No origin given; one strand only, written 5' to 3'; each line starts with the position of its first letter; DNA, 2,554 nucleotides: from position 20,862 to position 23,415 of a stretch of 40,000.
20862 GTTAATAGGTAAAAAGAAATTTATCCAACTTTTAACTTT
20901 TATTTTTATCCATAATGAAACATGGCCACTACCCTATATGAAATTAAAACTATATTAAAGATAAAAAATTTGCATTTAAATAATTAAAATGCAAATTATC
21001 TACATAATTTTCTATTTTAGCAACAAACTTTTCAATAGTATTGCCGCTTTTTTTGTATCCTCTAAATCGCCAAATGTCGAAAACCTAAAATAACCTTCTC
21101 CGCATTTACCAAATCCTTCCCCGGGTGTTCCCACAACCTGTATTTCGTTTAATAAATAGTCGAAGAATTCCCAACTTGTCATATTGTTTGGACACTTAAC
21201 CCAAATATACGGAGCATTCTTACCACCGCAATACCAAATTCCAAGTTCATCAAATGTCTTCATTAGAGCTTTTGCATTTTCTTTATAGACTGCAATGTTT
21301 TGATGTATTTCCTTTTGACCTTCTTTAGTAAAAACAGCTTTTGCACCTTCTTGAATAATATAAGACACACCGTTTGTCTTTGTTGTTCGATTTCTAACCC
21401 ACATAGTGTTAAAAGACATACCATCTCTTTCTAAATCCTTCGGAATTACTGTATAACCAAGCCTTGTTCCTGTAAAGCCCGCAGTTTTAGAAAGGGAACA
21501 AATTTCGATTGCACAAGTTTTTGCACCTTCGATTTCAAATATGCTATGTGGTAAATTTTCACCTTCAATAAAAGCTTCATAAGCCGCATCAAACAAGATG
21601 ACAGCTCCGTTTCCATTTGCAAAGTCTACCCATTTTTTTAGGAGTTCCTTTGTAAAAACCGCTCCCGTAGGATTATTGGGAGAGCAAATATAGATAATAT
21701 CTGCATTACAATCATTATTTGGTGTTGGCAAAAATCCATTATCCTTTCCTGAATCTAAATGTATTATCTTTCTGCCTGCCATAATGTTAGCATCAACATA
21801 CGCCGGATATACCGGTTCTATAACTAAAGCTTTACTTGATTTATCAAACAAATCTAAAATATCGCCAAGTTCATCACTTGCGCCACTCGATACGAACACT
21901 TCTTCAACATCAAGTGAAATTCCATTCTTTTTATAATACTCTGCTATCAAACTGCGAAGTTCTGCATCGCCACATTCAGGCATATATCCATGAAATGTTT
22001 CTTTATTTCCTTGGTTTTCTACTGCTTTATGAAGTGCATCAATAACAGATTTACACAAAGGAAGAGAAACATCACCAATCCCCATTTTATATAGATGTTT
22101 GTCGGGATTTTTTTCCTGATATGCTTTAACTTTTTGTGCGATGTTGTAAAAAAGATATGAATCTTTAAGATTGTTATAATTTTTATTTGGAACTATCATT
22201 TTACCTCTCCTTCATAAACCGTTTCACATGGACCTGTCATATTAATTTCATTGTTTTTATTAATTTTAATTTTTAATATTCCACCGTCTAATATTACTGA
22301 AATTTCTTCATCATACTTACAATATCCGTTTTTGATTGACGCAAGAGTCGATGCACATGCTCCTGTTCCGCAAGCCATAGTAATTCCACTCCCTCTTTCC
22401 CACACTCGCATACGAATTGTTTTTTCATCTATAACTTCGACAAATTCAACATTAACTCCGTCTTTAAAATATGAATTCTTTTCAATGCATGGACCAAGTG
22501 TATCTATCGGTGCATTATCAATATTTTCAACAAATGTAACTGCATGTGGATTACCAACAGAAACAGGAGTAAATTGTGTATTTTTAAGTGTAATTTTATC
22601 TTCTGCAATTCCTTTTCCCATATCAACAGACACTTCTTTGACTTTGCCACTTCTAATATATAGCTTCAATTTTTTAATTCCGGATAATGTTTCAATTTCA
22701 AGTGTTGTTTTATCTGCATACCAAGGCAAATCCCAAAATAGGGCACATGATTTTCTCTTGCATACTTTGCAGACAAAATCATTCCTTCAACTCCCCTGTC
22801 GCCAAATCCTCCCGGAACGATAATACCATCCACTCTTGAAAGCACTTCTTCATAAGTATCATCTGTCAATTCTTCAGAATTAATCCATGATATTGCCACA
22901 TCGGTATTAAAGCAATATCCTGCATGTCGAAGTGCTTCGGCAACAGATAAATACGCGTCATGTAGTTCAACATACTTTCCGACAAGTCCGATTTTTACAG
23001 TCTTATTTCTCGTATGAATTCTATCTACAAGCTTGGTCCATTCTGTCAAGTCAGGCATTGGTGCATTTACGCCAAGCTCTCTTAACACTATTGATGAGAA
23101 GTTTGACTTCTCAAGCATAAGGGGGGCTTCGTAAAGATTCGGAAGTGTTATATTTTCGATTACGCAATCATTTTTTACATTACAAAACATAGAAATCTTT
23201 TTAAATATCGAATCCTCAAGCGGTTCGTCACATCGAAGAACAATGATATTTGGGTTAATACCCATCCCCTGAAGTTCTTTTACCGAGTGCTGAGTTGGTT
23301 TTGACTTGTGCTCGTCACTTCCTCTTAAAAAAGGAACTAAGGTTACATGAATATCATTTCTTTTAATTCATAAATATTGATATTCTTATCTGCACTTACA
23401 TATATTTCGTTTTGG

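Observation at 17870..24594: Six gene-inactivating lesions packed into about 6.4 kb while the rest of the window is intact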

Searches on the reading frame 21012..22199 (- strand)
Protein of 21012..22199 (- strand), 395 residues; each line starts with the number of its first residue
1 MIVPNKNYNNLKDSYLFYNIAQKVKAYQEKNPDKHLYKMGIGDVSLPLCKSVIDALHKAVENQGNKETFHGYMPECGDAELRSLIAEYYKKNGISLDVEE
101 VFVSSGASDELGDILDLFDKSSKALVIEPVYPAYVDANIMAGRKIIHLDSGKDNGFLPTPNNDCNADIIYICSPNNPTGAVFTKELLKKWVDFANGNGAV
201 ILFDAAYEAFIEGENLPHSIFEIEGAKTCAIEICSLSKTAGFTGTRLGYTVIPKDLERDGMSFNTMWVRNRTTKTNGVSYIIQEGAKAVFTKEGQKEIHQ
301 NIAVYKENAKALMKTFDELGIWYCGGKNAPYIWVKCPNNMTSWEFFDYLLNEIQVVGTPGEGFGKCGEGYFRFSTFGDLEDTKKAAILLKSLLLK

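Call 6: find_related_loci(query=window:21012-22199:-, collection=genome_contigs, flank=10000)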
Query window:21012-22199:- (395 aa) in genome_contigs; peptide patterns used: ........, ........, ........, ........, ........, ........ (x = any residue, [..] = any of these).
262 stretches matched a pattern; 208 encode a relative of the query (tblastn E <= 1e-3); the best 80 are kept; 80 distinct loci.
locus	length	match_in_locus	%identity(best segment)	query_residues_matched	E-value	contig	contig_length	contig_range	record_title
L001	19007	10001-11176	80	1-393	0e+0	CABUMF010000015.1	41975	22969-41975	MAG TPA_asm: uncultured Clostridiales bacterium isolate MGYG-HGUT-04133 genome assembly, contig: GUT_GENOME257235_15, wh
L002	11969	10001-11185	77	1-395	0e+0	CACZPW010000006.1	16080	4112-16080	MAG: uncultured Ruminococcus sp. isolate RUG12844 genome assembly, contig: RUG12844_asm_6, whole genome shotgun sequence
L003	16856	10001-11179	78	1-393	0e+0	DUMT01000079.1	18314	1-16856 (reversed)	MAG TPA_asm: Clostridiales bacterium isolate AS04akNAM_92 21882_AS04, whole genome shotgun sequence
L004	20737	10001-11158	77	1-386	0e+0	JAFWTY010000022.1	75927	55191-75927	MAG: Lachnospiraceae bacterium isolate RGIG6068 Sheep_Omasum-5__c576924, whole genome shotgun sequence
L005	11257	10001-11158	78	1-386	0e+0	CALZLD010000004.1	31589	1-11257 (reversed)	MAG: uncultured Clostridia bacterium isolate SRR3178347_bin.56_metaWRAP_v1.3_MAG genome assembly, contig: ERZ8974935.387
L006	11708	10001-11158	78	1-386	0e+0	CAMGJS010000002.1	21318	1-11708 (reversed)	MAG: uncultured Clostridia bacterium isolate SRR11551381_bin.13_metaWRAP_v1.3_MAG genome assembly, contig: ERZ11474004.1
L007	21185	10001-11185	76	1-395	0e+0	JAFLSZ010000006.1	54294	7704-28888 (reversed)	MAG: Lachnospiraceae bacterium isolate HAN040 Seq6, whole genome shotgun sequence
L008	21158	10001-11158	76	1-386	0e+0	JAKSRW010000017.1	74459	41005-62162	MAG: Lachnospiraceae bacterium isolate Horse_feces265 MAG265_17, whole genome shotgun sequence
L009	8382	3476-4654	75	1-393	0e+0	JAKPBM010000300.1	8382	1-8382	MAG: Bacillota bacterium isolate USSF_metabat.36 k201_368975, whole genome shotgun sequence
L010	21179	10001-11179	75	1-393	0e+0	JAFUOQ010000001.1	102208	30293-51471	MAG: Clostridia bacterium isolate RGIG4685 Roe_deer_Rectum-5__c423, whole genome shotgun sequence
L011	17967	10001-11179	75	1-393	0e+0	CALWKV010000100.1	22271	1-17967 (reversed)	MAG: uncultured Christensenellaceae bacterium isolate E37__bin146 genome assembly, contig: E37__k127_1151664, whole geno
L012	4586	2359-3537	74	1-393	0e+0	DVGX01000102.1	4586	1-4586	MAG TPA_asm: Candidatus Ventrisoma faecale isolate ChiHcolR19-5415 ChiHcolR19__C52806_L4586_SRR6323310, whole genome sho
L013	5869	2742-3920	74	1-393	0e+0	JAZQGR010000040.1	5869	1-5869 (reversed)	MAG: Eubacteriales bacterium isolate T1900044630_TS20190096.MAGScoT_cleanbin_000001 SGB_1020_k141_338510, whole genome s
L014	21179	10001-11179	75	1-393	0e+0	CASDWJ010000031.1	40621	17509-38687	uncultured Christensenella sp. isolate SI.B14.metabat-bins.169 genome assembly, contig: SI.B14.metabat-bins.169.fa_k141_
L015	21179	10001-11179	74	1-393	0e+0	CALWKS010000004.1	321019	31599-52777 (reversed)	MAG: uncultured Christensenellaceae bacterium isolate BRZ_QI__bin43 genome assembly, contig: BRZ_QI__NODE_13_length_3210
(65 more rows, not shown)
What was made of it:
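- Tried and rejected: The GTDB scan with dapL gave a best hit of 80% (call 6).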

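Call 8: find_encoding_contigs(protein=window:21012-22199:-, flank=10000, max_places=10)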
Protein window:21012-22199:- (395 aa): 4 contigs read that carry it; 3 places shown.
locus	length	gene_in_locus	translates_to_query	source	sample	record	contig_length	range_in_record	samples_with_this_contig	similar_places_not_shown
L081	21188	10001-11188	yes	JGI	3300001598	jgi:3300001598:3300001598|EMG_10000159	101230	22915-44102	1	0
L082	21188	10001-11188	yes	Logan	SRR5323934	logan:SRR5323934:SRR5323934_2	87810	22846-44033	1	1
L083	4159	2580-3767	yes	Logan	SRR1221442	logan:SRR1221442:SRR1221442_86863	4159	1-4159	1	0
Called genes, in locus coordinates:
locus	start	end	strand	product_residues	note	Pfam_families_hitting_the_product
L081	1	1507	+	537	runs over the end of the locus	PF02734:Dak2, PF21645:FakA-like_M, PF13684:FakA-like_C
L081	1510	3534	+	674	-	PF17191:RecG_wedge, PF00176:SNF2-rel_dom (weak), PF04851:ResIII, PF00270:DEAD, PF07517:SecA_DEAD (weak), PF00271:Helicase_C, PF19833:RecG_dom3_C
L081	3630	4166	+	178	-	PF03602:Cons_hypoth95, PF02086:MethyltransfD12 (faint), PF05175:MTS (weak), PF13847:Methyltransf_31 (weak)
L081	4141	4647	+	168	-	PF01467:CTP_transf_like, PF08218:Citrate_ly_lig (faint)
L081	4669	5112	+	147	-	-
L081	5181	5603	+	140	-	PF02367:TsaE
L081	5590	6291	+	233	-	PF00814:TsaD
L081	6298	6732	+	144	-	PF02502:LacAB_rpiB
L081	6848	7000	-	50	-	-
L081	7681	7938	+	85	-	PF21699:TM1266-like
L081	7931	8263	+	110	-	-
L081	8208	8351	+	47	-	-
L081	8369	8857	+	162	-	PF03193:RsgA_GTPase (faint), PF00350:Dynamin_N (faint), PF01926:MMR_HSR1, PF02421:FeoB_N, PF00009:GTP_EFTU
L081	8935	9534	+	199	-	PF06418:CTP_synth_N, PF00117:GATase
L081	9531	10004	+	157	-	PF01678:DAP_epimerase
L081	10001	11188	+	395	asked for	PF00155:Aminotran_1_2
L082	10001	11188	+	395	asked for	PF00155:Aminotran_1_2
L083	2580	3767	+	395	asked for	PF00155:Aminotran_1_2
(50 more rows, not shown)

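Call 23: list_cluster_members(proteins=[P0001, window:21012-22199:-, window:22666-23265:-])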
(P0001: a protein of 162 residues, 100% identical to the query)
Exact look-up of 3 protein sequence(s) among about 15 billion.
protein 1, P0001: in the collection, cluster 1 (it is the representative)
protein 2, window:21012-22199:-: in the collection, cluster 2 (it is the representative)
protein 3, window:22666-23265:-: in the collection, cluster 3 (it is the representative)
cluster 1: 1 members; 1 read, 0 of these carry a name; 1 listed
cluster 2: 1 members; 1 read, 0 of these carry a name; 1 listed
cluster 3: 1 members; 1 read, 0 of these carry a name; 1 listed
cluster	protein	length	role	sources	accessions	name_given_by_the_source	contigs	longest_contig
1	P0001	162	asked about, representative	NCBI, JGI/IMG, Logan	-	-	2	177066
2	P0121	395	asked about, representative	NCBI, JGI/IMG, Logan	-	-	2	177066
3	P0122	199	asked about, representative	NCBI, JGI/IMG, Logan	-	-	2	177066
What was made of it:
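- On Pseudogene (disabled member of a known protein family): The 90% clusters contain only the fragment itself (call 23).
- The 90% clusters of the fragments hold only the fragments themselves (call 23). The clusters of the fragments contain only themselves (call 23).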

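Call 62: search_protein_families(library=ncbifam, proteins=[window:21012-22199:-], max_evalue=1e-10)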
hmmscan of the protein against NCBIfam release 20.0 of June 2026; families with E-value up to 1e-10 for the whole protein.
window:21012-22199:- (395 aa): 54 families (the best 25 are shown)
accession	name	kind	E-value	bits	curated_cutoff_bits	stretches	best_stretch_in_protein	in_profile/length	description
TIGR03542.1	DAPAT_plant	equivalog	5.9e-144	479.9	364.7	1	5-387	4-396/402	LL-diaminopimelate aminotransferase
TIGR03540.1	DapC_direct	equivalog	9.3e-65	219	593.25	1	14-386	11-377/383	LL-diaminopimelate aminotransferase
NF006756.0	PRK09276.1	subfamily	8.9e-64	215.8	507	1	14-386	13-379/387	LL-diaminopimelate aminotransferase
NF041364.1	GntC_guanitoxin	equivalog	6.3e-54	183.2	415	1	38-377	2-340/356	guanitoxin biosynthesis PLP-dependent (S)-gamma-hydroxy-L-arginine cyclodehydratase GntC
NF005977.0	PRK08068.1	subfamily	6.9e-49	167.1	494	1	16-391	16-385/391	transaminase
NF005815.0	PRK07681.1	equivalog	2.3e-43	148.7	545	1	15-390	15-383/399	LL-diaminopimelate aminotransferase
NF004611.0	PRK05942.1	equivalog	1.4e-42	146.1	628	1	31-386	32-383/394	aspartate aminotransferase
NF006229.0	PRK08361.1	equivalog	2.2e-41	142.1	624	1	34-376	33-371/391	aspartate aminotransferase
NF005613.0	PRK07366.1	equivalog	2.7e-38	132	486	1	29-385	25-380/391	LL-diaminopimelate aminotransferase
NF006604.0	PRK09148.1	equivalog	5.4e-36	124.4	648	1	15-390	14-386/406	LL-diaminopimelate aminotransferase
NF004975.0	PRK06348.1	equivalog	1.5e-35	122.9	549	1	32-385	27-375/384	pyridoxal phosphate-dependent aminotransferase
NF041091.1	asp_aminotase_Arch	equivalog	1.5e-34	119.5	550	1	25-387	18-369/376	aspartate aminotransferase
NF004937.0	PRK06290.1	equivalog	3.2e-33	115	585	1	6-374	16-381/410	LL-diaminopimelate aminotransferase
NF006387.0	PRK08636.1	equivalog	3.4e-33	115.2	675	1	14-392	15-397/403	LL-diaminopimelate aminotransferase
NF006033.0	PRK08175.1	equivalog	4.6e-33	114.8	647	1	15-392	19-393/407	alanine transaminase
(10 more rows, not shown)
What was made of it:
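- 21012..22199 (-): dapL (LL-diaminopimelate aminotransferase), intact, 395 aa. call 62: 479.9 bits against a cut-off of 364.7
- On Programmed frameshift or slippage site: A single-base deletion gives a normal full-length protein (call 62).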

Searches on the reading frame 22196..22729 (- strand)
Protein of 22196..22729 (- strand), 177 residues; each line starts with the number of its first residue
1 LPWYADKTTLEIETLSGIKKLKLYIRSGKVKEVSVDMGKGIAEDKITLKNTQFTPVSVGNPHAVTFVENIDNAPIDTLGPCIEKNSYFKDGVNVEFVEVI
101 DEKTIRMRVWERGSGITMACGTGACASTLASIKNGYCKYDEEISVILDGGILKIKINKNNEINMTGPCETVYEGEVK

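Call 3: search_protein_families(library=ncbifam, proteins=[window:22196-22729:-], max_evalue=0.01)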
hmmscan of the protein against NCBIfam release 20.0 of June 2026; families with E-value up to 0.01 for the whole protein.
window:22196-22729:- (177 aa): 2 families
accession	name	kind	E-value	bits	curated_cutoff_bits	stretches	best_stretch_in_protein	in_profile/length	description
TIGR00652.1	DapF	equivalog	1e-45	156.3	114.65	1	6-176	91-268/270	diaminopimelate epimerase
NF038284.1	bifunc_DapF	exception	4.8e-18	65.4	350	1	51-159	136-246/254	bifunctional diaminopimelate epimerase/glutamate racemase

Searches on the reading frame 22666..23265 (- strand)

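Call 3: search_protein_families(library=ncbifam, proteins=[window:22666-23265:-], max_evalue=0.01)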
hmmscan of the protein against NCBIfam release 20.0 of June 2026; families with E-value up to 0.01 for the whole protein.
window:22666-23265:- (199 aa): 9 families
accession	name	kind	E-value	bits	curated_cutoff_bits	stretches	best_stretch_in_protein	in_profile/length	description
NF003792.0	PRK05380.1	equivalog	5.4e-68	230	308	1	1-186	201-385/534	CTP synthase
TIGR00337.1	PyrG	equivalog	7.3e-68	229.4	462.75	1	1-186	202-386/526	glutamine hydrolyzing CTP synthase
NF004836.1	PRK06186.1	equivalog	3.8e-13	49.1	260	1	90-184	1-94/228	CTP synthase C-terminal region-related (seleno)protein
NF001975.0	PRK00758.1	equivalog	9.5e-06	25.3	198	1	133-185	31-80/185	GMP synthase subunit A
TIGR01368.1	CPSaseIIsmall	equivalog_domain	0.00025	20.1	307.35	1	137-185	208-258/361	glutamine-hydrolyzing carbamoyl-phosphate synthase small subunit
TIGR00888.1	guaA_Nterm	equivalog_domain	0.00075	18.9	172.15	1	138-185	34-82/188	glutamine-hydrolyzing GMP synthase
NF005849.0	PRK07765.1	equivalog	0.00089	18.6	308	1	127-185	30-88/219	aminodeoxychorismate/anthranilate synthase component II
NF009475.0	PRK12838.1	equivalog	0.0036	16.3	221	1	143-185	209-252/359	carbamoyl phosphate synthase small subunit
TIGR01823.1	PabB-fungal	equivalog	0.0057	15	442.55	1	122-184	32-97/742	aminodeoxychorismate synthase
